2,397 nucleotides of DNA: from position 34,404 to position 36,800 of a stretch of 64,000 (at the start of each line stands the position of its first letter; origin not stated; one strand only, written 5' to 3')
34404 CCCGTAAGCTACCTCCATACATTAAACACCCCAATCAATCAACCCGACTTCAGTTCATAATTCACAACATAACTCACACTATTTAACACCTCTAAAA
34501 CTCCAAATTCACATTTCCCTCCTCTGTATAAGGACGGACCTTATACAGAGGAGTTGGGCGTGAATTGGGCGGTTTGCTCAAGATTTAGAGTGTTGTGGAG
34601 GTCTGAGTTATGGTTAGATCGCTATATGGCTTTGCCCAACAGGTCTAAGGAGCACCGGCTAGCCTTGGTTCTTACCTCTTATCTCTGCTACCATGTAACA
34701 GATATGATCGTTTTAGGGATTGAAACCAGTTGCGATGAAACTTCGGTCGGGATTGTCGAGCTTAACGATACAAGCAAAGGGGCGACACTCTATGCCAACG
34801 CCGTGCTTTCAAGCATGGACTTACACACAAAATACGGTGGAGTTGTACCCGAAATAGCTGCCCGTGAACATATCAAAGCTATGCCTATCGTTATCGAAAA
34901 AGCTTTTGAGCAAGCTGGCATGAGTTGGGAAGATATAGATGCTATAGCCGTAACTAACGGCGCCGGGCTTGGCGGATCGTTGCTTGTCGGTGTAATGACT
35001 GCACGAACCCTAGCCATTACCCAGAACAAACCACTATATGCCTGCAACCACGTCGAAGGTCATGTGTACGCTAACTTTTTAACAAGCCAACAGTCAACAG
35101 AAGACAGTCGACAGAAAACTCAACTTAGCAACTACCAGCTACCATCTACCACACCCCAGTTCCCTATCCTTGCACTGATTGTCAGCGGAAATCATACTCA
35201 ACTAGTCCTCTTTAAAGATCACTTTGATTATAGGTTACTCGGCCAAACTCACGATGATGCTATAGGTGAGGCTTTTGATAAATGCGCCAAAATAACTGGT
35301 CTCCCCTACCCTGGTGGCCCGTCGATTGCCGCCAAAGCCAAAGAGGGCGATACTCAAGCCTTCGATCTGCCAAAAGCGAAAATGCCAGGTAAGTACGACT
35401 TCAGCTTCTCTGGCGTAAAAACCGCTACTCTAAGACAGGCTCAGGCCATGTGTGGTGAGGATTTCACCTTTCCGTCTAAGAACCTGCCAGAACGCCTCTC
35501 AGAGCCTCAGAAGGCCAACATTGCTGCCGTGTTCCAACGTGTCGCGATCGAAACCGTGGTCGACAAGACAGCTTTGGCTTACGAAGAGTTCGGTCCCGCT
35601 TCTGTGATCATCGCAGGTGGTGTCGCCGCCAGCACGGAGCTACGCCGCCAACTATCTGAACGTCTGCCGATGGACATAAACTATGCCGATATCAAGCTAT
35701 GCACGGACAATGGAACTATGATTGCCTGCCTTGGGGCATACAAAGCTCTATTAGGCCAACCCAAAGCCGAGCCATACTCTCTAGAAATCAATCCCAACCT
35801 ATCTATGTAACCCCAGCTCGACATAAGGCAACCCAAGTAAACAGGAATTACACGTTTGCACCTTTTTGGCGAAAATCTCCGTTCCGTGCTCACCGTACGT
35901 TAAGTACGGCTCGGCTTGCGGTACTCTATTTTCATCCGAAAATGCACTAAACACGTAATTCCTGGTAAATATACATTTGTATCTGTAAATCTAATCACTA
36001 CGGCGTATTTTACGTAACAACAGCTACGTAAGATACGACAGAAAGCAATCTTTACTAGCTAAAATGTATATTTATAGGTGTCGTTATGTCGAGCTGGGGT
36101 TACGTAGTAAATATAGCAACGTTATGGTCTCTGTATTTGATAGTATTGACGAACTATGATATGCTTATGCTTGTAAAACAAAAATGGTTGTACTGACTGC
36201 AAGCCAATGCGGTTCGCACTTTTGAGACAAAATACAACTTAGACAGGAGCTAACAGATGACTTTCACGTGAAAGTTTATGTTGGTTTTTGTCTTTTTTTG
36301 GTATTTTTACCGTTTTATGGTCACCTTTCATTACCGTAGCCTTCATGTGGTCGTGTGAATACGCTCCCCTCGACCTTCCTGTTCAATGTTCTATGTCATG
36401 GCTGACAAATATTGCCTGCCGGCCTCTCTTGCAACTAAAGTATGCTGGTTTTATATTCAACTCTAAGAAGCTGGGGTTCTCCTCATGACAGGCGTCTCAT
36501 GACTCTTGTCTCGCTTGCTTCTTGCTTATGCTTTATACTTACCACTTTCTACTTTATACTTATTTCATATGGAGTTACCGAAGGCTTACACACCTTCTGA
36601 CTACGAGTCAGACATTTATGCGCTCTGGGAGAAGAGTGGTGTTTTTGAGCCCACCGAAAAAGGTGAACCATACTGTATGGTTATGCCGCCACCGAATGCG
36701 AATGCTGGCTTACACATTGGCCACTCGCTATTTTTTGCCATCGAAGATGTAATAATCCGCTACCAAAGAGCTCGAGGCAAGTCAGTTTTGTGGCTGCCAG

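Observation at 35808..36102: MITE family with TA-flanked terminal inverted repeats; copy 1 supplies the tsaD stop codon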

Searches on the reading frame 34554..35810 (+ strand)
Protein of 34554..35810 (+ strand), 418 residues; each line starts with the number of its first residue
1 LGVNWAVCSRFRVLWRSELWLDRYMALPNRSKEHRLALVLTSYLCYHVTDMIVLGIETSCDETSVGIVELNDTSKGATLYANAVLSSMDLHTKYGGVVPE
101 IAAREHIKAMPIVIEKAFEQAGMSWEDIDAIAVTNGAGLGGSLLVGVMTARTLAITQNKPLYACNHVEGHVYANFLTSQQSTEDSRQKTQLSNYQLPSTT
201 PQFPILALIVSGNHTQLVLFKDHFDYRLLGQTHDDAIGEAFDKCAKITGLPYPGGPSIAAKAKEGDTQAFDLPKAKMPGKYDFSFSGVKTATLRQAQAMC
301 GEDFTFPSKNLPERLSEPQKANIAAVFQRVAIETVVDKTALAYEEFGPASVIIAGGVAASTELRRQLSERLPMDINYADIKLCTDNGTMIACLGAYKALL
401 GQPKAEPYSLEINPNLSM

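Call 14: search_protein_families(library=pfam, proteins=[window:34554-35810:+])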
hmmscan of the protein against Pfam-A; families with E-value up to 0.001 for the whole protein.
window:34554-35810:+ (418 aa): 2 families
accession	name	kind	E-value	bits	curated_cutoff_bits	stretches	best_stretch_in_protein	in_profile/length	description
PF00814.31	TsaD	-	1.2e-79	268.2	24.8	2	199-391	101-263/264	tRNA N6-adenosine threonylcarbamoyltransferase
PF02543.21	Carbam_trans_N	-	0.00013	22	24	0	318-369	270-322/346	Carbamoyltransferase N-terminus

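Call 15: search_protein_families(library=ncbifam, proteins=[window:34554-35810:+])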
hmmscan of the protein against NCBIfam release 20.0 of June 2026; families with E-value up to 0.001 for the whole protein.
window:34554-35810:+ (418 aa): 5 families
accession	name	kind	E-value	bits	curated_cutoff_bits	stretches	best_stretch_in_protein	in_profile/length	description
TIGR03723.1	T6A_TsaD_YgjD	equivalog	1.1e-107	359.8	296.1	1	53-397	1-312/314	tRNA (adenosine(37)-N6)-threonylcarbamoyltransferase complex transferase subunit TsaD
TIGR00329.1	gcp_kae1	subfamily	2.3e-90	303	207.8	1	54-391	1-305/305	tRNA (adenosine(37)-N6)-threonylcarbamoyltransferase complex transferase subunit TsaD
TIGR03722.2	arch_KAE1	equivalog_domain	3.5e-50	171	375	1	53-399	1-298/323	KEOPS complex N(6)-L-threonylcarbamoyladenine synthase Kae1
NF007174.0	PRK09605.1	equivalog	1.7e-48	165.4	447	2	206-398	126-299/535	bifunctional N(6)-L-threonylcarbamoyladenine synthase/serine/threonine protein kinase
TIGR03725.1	T6A_YeaZ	equivalog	7.5e-11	42.4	69.3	1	53-168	1-95/212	tRNA (adenosine(37)-N6)-threonylcarbamoyltransferase complex dimerization subunit type 1 TsaB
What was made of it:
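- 34554..35810 (+): tsaD, given as the longest ORF. The true start is probably about 50 codons downstream. The stop TAA is at 35808-35810. TIGR03723 359.8 bits and PF00814 (calls 14, 15).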

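Call 20: find_homologous_proteins(query=window:34554-35807:+, max_evalue=1e-60)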
Query window:34554-35807:+ (418 aa): 7570 proteins with E <= 1e-60 among 8000 candidates; the best 120 are listed.
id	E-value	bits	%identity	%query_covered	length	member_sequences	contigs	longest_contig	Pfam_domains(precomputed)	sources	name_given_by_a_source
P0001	5.6e-278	939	100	100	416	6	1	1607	PF00814.32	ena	-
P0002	8.0e-273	922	98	100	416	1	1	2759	PF00814.32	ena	-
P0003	5.5e-272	920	98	100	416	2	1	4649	PF00814.32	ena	-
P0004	2.9e-225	766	93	88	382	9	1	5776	PF00814.32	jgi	jgi:N6-L-threonylcarbamoyladenine synthase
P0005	4.4e-171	587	75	88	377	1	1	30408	PF00814.32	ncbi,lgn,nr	ncbi:MAG: tRNA (adenosine(37)-N6)-threonylcarbamoyltransferase complex transferase subunit TsaD [bac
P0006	5.9e-170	584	75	88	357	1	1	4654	PF00814.32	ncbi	-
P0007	4.6e-167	574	73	88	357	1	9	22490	PF00814.32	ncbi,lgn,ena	-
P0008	5.7e-167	574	73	88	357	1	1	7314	PF00814.32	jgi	jgi:N6-L-threonylcarbamoyladenine synthase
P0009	4.1e-166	571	72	88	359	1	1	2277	PF00814.32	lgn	-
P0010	4.2e-166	571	72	88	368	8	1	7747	PF00814.32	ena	-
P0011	4.8e-166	571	73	88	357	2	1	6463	PF00814.32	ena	-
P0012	6.2e-166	570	66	88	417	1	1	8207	PF00814.32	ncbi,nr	ncbi:MAG: tRNA (adenosine(37)-N6)-threonylcarbamoyltransferase complex transferase subunit TsaD [bac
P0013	1.3e-165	569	71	88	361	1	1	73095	PF00814.32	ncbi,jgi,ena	ncbi:MAG: tRNA (adenosine(37)-N6)-threonylcarbamoyltransferase complex transferase subunit TsaD [bac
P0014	1.9e-165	569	69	93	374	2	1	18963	PF00814.32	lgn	-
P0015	1.3e-164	566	68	88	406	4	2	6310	PF00814.32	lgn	-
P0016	3.1e-164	565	74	88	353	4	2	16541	PF02543.22,PF00814.32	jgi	-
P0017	5.3e-164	564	73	88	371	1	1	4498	PF00814.32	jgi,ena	-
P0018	1.1e-163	563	71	88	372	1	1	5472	PF00814.32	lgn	-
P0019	2.0e-163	562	72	88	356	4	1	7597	PF00814.32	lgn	-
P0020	3.5e-163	561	72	88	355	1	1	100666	PF00814.32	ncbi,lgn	-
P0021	8.6e-163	560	72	88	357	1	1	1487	PF00814.32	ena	-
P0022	1.1e-162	560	70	88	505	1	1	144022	PF00814.32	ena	-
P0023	1.3e-162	559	70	88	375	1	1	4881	PF00814.32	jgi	jgi:N6-L-threonylcarbamoyladenine synthase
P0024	2.5e-162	558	70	88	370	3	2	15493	PF00814.32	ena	-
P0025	2.9e-162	558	71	89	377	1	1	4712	PF00814.32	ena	-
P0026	3.2e-162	558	72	88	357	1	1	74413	PF00814.32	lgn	-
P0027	3.5e-162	558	70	88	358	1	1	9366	PF00814.32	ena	-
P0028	4.8e-162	558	72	88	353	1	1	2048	PF00814.32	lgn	-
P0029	5.1e-162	557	71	88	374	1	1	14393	PF00814.32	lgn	-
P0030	8.8e-162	557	71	88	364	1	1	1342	PF00814.32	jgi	-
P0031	9.9e-162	557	71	88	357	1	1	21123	PF00814.32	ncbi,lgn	-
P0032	1.2e-161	556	71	88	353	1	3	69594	PF00814.32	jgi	jgi:N6-L-threonylcarbamoyladenine synthase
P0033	3.5e-161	555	70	88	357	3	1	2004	PF00814.32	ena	-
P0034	4.7e-161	554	69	88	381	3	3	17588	PF00814.32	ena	-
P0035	4.8e-161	554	71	88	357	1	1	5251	PF00814.32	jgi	-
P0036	6.0e-161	554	72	88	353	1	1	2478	PF00814.32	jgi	jgi:N6-L-threonylcarbamoyladenine synthase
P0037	6.8e-161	554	71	88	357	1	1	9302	PF00814.32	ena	-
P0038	8.4e-161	553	70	89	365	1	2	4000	PF00814.32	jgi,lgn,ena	-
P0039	8.6e-161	553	71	88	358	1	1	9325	PF02543.22,PF00814.32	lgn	-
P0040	1.2e-160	553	68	88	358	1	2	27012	PF00814.32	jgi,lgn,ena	-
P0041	1.4e-160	553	70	88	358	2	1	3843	PF00814.32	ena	-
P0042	1.5e-160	553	71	88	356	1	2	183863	PF00814.32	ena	-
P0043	1.6e-160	552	70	88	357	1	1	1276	PF00814.32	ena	-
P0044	2.1e-160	552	70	88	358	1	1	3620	PF00814.32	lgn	-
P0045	4.4e-160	551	71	88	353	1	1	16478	PF02543.22,PF00814.32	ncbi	-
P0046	5.3e-160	551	68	90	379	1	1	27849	PF00814.32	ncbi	-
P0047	5.6e-160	551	71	88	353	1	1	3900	PF00814.32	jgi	jgi:N6-L-threonylcarbamoyladenine synthase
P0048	6.5e-160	551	70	88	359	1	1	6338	PF00814.32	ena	-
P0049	7.0e-160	550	71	88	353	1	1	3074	PF02543.22,PF00814.32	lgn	-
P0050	9.0e-160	550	71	88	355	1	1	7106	PF00814.32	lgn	-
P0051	9.4e-160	550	71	88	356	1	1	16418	PF00814.32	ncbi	-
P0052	1.4e-159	549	70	88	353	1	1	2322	PF02543.22,PF00814.32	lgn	-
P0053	1.5e-159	549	70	88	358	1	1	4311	PF00814.32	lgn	-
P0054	2.2e-159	549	72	88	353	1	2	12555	PF00814.32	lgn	-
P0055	2.3e-159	549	68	91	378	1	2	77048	PF00814.32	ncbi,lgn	-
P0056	2.5e-159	549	70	88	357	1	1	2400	PF00814.32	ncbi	-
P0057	3.7e-159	548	71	88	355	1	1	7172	PF00814.32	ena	-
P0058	3.7e-159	548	72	88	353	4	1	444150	PF00814.32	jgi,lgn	jgi:N6-L-threonylcarbamoyladenine synthase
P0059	3.8e-159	548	70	88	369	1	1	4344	PF00814.32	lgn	-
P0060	3.8e-159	548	70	88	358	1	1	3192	PF00814.32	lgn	-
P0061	4.0e-159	548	70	88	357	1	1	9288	PF00814.32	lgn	-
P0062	5.3e-159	548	70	88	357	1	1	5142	PF00814.32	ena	-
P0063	6.3e-159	547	66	88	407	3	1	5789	PF00814.32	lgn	-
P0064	7.7e-159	547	71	88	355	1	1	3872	PF00814.32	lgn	-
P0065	8.9e-159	547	69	88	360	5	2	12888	PF00814.32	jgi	-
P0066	2.0e-158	546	69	88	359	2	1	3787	PF02543.22,PF00814.32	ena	-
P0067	2.0e-158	546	70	90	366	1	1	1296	PF00814.32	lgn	-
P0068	2.1e-158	546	70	88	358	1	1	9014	PF00814.32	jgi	jgi:N6-L-threonylcarbamoyladenine synthase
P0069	2.3e-158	545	70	88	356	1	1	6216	PF00814.32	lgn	-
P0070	2.9e-158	545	70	88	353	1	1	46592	PF00814.32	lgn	-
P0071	3.2e-158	545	69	88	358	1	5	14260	PF00814.32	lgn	-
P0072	3.4e-158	545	70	88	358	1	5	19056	PF00814.32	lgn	-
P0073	3.7e-158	545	71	88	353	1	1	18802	PF00814.32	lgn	-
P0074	6.7e-158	544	68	88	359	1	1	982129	PF00814.32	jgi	jgi:N6-L-threonylcarbamoyladenine synthase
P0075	7.5e-158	544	69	88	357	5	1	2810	PF00814.32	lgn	-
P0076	8.0e-158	544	69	88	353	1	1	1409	PF02543.22,PF00814.32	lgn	-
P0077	8.5e-158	544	68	88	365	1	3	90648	PF02543.22,PF00814.32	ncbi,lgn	-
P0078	9.2e-158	543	71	88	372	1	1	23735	PF00814.32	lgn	-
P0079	9.3e-158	543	70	88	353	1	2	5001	PF00814.32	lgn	-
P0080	1.0e-157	543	69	88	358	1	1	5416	PF00814.32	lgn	-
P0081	1.1e-157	543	70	88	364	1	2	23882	PF00814.32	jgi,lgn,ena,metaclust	metaclust:\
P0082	1.4e-157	543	68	88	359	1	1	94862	PF02543.22,PF00814.32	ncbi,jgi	-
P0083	1.4e-157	543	70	88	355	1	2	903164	PF00814.32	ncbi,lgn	-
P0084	1.9e-157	542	70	88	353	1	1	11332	PF00814.32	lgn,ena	-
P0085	2.6e-157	542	70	88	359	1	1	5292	PF00814.32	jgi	jgi:N6-L-threonylcarbamoyladenine synthase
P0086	3.5e-157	542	70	88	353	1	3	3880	PF02543.22,PF00814.32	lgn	-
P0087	3.8e-157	541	69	88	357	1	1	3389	PF00814.32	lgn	-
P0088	4.0e-157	541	69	88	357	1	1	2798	PF00814.32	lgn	-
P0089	4.1e-157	541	71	88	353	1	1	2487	PF02543.22,PF00814.32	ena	-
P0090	4.6e-157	541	69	88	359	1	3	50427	PF00814.32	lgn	-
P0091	5.4e-157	541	68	88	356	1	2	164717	PF00814.32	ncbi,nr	ncbi:MAG TPA: tRNA (adenosine(37)-N6)-threonylcarbamoyltransferase complex transferase subunit TsaD 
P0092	5.5e-157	541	68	88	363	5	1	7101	PF00814.32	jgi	jgi:N6-L-threonylcarbamoyladenine synthase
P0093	5.9e-157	541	69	88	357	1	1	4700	PF00814.32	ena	-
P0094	6.3e-157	541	70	88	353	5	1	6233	PF00814.32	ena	-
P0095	6.7e-157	541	69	88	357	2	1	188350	PF02543.22,PF00814.32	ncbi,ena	-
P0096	6.7e-157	541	69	89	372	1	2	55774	PF00814.32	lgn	-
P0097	6.8e-157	541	70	88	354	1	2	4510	PF00814.32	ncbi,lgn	-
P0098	7.9e-157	540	70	88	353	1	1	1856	PF00814.32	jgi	-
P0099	8.6e-157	540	70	88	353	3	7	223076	PF00814.32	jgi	jgi:N6-L-threonylcarbamoyladenine synthase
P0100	9.4e-157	540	68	88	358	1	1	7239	PF00814.32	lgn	-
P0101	9.8e-157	540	70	88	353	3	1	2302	PF02543.22,PF00814.32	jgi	jgi:N6-L-threonylcarbamoyladenine synthase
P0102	1.0e-156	540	70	88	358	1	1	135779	PF00814.32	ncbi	-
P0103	1.0e-156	540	67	88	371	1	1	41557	PF00814.32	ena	-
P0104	1.1e-156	540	70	88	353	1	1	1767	PF02543.22,PF00814.32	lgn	-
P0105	1.2e-156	540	70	88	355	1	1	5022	PF00814.32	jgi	jgi:N6-L-threonylcarbamoyladenine synthase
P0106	1.2e-156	540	69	88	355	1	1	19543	PF00814.32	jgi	-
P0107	1.2e-156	540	70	88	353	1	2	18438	PF00814.32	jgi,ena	-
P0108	1.5e-156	539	68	88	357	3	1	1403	PF00814.32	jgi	jgi:N6-L-threonylcarbamoyladenine synthase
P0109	1.5e-156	539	70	88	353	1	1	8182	PF00814.32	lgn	-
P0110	1.6e-156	539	70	88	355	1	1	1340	PF00814.32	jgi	jgi:N6-L-threonylcarbamoyladenine synthase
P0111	1.7e-156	539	70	88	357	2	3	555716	PF00814.32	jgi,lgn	jgi:N6-L-threonylcarbamoyladenine synthase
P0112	1.8e-156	539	70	88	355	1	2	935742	PF00814.32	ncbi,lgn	-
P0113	2.0e-156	539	71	88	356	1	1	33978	PF02543.22,PF00814.32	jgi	jgi:N6-L-threonylcarbamoyladenine synthase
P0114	2.0e-156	539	70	88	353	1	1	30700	PF00814.32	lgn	-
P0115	2.2e-156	539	70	88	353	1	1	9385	PF02543.22,PF00814.32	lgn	-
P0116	2.4e-156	539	68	88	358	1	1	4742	PF00814.32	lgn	-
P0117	2.4e-156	539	68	88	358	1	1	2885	PF00814.32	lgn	-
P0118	2.4e-156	539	70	88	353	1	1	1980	PF02543.22,PF00814.32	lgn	-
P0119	2.7e-156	539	70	88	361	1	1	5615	PF00814.32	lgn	-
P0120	2.8e-156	539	70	88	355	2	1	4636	PF00814.32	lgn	-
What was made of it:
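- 34554..35810 (+): Most homologues are 353-358 aa (call 20).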

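Call 22: find_encoding_contigs(protein=P0004, flank=3000, max_places=4)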
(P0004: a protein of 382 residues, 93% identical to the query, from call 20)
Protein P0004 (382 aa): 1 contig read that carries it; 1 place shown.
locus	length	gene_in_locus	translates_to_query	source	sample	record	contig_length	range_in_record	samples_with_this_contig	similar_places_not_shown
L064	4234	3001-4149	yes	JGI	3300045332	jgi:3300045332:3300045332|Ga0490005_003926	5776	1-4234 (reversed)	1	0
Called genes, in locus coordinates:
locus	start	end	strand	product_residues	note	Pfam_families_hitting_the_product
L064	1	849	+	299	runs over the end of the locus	PF19420:DDAH_eukar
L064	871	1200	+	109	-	-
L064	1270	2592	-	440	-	PF08245:Mur_ligase_M, PF02875:Mur_ligase_C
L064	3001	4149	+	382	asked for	PF00814:TsaD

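Call 23: find_encoding_contigs(protein=P0003, flank=3000, max_places=3)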
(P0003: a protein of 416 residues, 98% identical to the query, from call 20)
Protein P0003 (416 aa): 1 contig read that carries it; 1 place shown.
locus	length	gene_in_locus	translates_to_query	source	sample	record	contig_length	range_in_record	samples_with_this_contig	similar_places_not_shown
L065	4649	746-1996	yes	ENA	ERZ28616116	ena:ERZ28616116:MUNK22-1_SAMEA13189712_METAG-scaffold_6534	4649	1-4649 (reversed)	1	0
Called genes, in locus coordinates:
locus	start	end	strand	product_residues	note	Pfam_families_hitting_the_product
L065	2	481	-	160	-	?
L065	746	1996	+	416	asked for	PF00814:TsaD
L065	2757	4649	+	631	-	?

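Call 24: find_encoding_contigs(protein=P0005, flank=3000, max_places=3)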
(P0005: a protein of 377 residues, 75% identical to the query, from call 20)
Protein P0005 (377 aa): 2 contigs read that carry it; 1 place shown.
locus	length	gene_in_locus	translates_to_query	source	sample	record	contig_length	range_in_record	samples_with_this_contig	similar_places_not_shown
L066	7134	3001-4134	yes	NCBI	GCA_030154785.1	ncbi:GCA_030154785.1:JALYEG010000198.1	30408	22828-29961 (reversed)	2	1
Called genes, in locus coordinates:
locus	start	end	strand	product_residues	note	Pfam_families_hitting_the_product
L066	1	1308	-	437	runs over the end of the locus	PF08245:Mur_ligase_M, PF02875:Mur_ligase_C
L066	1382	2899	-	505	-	-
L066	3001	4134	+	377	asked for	PF00814:TsaD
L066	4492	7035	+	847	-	PF00133:tRNA-synt_1, PF01406:tRNA-synt_1e (faint), PF09334:tRNA-synt_1g (weak), PF08264:Anticodon_1, PF10458:Val_tRNA-synt_C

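Call 54: find_encoding_contigs(protein=P0006, flank=1200, max_places=2)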
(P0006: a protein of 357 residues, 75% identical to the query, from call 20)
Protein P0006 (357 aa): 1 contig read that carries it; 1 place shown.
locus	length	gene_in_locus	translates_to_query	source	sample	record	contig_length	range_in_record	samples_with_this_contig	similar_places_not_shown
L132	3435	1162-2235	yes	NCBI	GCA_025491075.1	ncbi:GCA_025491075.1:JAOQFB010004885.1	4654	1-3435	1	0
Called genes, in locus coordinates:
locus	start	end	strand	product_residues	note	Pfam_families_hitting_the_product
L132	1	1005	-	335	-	?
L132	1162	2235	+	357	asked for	PF00814:TsaD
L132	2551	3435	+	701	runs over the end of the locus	?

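Call 55: find_encoding_contigs(protein=P0015, flank=1200, max_places=2)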
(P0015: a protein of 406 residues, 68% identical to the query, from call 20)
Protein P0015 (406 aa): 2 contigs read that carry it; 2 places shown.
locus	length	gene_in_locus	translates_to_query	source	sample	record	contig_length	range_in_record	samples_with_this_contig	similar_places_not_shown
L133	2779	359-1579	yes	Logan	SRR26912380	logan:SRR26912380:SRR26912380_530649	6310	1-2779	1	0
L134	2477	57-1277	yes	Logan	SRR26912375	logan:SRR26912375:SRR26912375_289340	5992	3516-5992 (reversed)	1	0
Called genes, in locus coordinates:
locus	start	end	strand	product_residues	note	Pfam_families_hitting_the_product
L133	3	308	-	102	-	?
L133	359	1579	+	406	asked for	PF00814:TsaD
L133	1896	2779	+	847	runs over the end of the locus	PF00133:tRNA-synt_1, PF01406:tRNA-synt_1e (faint), PF09334:tRNA-synt_1g, PF13603:tRNA-synt_1_2 (faint), PF09334:tRNA-synt_1g (weak), PF08264:Anticodon_1, PF10458:Val_tRNA-synt_C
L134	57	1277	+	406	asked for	PF00814:TsaD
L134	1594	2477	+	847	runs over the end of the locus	PF00133:tRNA-synt_1, PF01406:tRNA-synt_1e (faint), PF09334:tRNA-synt_1g, PF13603:tRNA-synt_1_2 (faint), PF09334:tRNA-synt_1g (weak), PF08264:Anticodon_1, PF10458:Val_tRNA-synt_C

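Call 68: list_cluster_members(proteins=[P0005, P0012, P0013, P0091])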
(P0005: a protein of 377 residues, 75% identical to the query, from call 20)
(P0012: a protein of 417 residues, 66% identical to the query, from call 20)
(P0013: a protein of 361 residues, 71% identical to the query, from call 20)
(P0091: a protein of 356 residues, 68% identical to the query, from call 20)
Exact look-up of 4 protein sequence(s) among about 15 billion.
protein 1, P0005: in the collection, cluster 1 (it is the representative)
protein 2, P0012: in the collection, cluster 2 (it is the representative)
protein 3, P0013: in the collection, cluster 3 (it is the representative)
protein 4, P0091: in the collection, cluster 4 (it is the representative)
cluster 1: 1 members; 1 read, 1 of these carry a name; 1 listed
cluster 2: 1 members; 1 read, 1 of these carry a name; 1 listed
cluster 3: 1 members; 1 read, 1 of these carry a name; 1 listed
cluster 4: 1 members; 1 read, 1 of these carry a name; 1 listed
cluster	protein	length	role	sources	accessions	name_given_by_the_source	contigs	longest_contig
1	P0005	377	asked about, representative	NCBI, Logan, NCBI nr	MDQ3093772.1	MAG: tRNA (adenosine(37)-N6)-threonylcarbamoyltransferase complex transferase subunit ... | tRNA (adenosine(37)-N6)-threonylcarbamoyltransferase complex transferase subunit TsaD ...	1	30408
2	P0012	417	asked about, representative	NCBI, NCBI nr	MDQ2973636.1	MAG: tRNA (adenosine(37)-N6)-threonylcarbamoyltransferase complex transferase subunit ... | tRNA (adenosine(37)-N6)-threonylcarbamoyltransferase complex transferase subunit TsaD ...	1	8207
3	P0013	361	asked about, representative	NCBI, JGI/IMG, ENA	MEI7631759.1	MAG: tRNA (adenosine(37)-N6)-threonylcarbamoyltransferase complex transferase subunit ...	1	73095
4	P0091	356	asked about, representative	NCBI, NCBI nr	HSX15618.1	MAG TPA: tRNA (adenosine(37)-N6)-threonylcarbamoyltransferase complex transferase subunit ... | tRNA (adenosine(37)-N6)-threonylcarbamoyltransferase complex transferase subunit TsaD ...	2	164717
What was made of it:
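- Tried and rejected: The names came back truncated and gave no taxonomy (call 68).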

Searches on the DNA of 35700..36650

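Call 39: search_rna_families(source=window, start=35700, end=36650, threshold=evalue, max_evalue=1)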
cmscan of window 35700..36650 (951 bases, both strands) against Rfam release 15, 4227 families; matches with E-value up to 1: 1.
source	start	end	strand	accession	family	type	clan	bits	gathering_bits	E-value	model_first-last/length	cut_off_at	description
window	35785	35870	+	RF01880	Xist_exon1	Gene; lncRNA;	-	14.6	50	0.28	1-85/85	no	X-chromosome inactivation gene exon 1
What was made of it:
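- On Any described structured RNA (Rfam 15): Nothing credible at E<=1 in 35700-36650 (call 39).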
